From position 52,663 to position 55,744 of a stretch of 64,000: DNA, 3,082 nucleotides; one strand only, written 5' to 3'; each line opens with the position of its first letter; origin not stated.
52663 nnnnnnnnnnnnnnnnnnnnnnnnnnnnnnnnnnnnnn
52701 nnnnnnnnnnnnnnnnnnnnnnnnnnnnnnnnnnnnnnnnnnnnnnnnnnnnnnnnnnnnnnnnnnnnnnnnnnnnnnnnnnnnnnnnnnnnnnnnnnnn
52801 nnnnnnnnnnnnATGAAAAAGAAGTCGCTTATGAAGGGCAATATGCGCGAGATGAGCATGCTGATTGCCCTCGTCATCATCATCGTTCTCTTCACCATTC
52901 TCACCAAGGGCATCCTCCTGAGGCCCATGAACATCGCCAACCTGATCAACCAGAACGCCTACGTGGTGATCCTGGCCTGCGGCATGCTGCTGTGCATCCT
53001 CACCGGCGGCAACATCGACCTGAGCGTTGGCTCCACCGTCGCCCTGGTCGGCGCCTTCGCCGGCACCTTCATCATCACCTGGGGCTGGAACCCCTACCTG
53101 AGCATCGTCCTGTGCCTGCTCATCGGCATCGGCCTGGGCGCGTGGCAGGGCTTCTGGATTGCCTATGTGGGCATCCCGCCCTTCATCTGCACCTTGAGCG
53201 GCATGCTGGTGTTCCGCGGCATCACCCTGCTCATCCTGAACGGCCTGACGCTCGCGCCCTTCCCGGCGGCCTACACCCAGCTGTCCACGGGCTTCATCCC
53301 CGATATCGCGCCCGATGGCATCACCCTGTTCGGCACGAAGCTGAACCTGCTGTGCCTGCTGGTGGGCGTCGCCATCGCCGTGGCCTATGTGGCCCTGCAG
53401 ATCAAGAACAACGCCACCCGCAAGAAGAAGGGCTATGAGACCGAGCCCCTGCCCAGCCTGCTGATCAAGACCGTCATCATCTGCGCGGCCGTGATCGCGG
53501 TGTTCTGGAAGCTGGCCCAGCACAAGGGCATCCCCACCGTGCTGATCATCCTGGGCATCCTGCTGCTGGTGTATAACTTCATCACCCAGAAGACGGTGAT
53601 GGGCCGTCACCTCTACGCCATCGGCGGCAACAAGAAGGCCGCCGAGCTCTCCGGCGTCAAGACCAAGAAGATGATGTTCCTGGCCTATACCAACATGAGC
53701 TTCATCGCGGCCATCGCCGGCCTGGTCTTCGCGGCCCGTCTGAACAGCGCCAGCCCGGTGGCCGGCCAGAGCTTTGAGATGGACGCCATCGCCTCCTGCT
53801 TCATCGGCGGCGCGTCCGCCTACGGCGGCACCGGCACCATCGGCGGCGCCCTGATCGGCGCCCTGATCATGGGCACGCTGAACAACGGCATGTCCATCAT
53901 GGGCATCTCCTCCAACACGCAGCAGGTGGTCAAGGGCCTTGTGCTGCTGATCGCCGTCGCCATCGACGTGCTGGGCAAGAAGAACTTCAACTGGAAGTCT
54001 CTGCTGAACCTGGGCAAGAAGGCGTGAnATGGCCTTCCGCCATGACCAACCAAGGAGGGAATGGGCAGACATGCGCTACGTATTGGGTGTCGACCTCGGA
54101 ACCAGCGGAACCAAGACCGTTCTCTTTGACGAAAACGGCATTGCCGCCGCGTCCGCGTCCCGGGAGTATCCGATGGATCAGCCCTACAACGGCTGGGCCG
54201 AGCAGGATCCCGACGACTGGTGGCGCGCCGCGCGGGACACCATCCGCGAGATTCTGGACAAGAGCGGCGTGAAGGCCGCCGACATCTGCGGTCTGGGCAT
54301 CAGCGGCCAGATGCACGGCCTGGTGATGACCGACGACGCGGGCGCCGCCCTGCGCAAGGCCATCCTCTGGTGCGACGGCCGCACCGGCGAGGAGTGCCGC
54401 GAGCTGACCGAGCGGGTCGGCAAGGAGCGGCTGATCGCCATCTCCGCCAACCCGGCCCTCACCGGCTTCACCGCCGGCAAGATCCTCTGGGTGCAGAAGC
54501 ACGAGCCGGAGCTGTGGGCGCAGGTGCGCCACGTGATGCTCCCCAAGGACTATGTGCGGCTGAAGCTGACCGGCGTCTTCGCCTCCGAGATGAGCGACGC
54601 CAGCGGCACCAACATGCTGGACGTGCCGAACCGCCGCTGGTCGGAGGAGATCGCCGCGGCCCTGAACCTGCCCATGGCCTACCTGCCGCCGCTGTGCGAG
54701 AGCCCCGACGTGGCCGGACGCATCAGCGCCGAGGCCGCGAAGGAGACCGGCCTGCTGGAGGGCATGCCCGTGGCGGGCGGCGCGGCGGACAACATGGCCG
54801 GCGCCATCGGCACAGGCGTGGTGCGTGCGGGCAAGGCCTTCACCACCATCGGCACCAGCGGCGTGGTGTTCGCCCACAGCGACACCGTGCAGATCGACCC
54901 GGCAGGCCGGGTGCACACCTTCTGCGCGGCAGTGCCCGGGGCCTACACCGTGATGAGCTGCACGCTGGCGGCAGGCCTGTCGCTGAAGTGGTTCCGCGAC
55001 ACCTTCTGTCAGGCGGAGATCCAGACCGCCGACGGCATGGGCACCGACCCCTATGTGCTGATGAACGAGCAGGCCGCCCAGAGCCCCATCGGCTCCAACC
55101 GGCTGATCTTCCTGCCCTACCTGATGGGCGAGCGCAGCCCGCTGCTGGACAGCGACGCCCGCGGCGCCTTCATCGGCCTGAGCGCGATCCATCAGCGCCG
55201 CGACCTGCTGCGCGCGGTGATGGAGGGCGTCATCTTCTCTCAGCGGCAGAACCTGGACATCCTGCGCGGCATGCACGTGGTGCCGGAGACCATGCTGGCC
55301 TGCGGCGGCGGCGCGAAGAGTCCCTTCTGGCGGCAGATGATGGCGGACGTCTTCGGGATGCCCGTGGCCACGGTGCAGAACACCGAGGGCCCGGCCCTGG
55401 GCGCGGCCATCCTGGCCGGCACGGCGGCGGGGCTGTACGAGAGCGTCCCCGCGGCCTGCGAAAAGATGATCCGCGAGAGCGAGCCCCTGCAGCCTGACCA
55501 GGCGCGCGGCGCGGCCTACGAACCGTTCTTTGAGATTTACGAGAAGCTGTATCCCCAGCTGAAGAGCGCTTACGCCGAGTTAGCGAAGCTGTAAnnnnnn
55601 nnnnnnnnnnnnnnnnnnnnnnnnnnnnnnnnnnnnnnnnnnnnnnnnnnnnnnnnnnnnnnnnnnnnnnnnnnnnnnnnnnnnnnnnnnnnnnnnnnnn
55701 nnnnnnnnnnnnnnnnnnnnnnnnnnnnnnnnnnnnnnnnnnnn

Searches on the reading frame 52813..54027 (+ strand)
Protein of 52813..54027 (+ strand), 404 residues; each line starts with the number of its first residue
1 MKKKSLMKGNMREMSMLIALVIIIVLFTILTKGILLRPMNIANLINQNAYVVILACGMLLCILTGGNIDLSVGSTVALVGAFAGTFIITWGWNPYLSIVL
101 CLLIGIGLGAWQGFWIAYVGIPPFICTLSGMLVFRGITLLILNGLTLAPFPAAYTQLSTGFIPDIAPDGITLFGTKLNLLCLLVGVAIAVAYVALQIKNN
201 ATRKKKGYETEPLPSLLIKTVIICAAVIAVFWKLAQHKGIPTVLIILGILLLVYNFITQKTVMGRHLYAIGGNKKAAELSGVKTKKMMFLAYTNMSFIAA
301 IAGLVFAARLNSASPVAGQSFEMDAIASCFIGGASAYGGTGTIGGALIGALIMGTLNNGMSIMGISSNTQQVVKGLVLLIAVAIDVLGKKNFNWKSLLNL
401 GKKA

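Call 49: find_encoding_contigs(protein=window:52813-54027:+, flank=10000, max_places=6)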
Protein window:52813-54027:+ (404 aa): 3 contigs read that carry it; 2 places shown.
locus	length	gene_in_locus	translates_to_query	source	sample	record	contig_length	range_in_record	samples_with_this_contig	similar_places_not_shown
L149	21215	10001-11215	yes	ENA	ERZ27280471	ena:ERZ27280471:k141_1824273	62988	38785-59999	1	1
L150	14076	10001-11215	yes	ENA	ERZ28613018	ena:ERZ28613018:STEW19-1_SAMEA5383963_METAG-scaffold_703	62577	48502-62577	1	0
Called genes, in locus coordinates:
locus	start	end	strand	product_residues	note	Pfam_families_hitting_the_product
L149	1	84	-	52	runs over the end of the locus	PF00301:Rubredoxin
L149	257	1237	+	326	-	PF02661:Fic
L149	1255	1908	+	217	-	PF01121:CoaE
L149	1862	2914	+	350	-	PF01464:SLT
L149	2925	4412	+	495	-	PF00496:SBP_bac_5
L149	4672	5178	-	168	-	PF11193:DUF2812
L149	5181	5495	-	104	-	PF03551:PadR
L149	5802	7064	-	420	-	PF13412:HTH_24 (faint), PF00480:ROK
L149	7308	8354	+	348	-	PF13407:Peripla_BP_4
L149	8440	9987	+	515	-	PF00005:ABC_tran, PF13304:AAA_21 (faint), PF00005:ABC_tran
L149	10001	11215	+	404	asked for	PF02653:BPD_transp_2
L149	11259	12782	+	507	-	PF00370:FGGY_N, PF02782:FGGY_C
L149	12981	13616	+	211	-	PF16161:DUF4867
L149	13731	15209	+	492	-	PF02952:Fucose_iso_C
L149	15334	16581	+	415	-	PF01547:SBP_bac_1, PF13416:SBP_bac_8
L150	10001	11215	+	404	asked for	PF02653:BPD_transp_2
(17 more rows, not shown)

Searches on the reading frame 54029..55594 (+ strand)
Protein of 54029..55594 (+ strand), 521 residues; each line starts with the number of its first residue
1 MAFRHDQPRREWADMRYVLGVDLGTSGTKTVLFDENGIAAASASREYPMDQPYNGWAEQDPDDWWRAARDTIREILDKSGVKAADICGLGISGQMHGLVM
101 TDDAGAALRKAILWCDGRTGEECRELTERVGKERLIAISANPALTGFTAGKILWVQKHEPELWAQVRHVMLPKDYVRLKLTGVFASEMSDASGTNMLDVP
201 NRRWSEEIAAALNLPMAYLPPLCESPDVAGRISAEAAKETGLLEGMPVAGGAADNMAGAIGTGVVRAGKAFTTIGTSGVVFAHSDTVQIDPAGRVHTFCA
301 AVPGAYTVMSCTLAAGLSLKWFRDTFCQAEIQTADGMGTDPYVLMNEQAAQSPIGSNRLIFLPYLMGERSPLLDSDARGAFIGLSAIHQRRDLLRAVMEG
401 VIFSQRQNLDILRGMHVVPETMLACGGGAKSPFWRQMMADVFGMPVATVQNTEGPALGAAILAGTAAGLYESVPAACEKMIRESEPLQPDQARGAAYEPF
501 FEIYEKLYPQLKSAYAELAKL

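Call 38: search_protein_families(library=pfam, proteins=[window:54029-55594:+], max_evalue=0.00001)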
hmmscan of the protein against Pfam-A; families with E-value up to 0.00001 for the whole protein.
window:54029-55594:+ (521 aa): 2 families
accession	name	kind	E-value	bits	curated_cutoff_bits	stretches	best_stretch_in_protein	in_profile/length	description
PF00370.27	FGGY_N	-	9.6e-76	255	28.8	1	17-261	1-245/245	FGGY family of carbohydrate kinases, N-terminal domain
PF02782.22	FGGY_C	-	5.3e-39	134.5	27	1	271-467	2-198/198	FGGY family of carbohydrate kinases, C-terminal domain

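Call 48: find_encoding_contigs(protein=window:54029-55594:+, flank=3000, max_places=6)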
Protein window:54029-55594:+ (521 aa): no gene with exactly this product is on record in the collection.
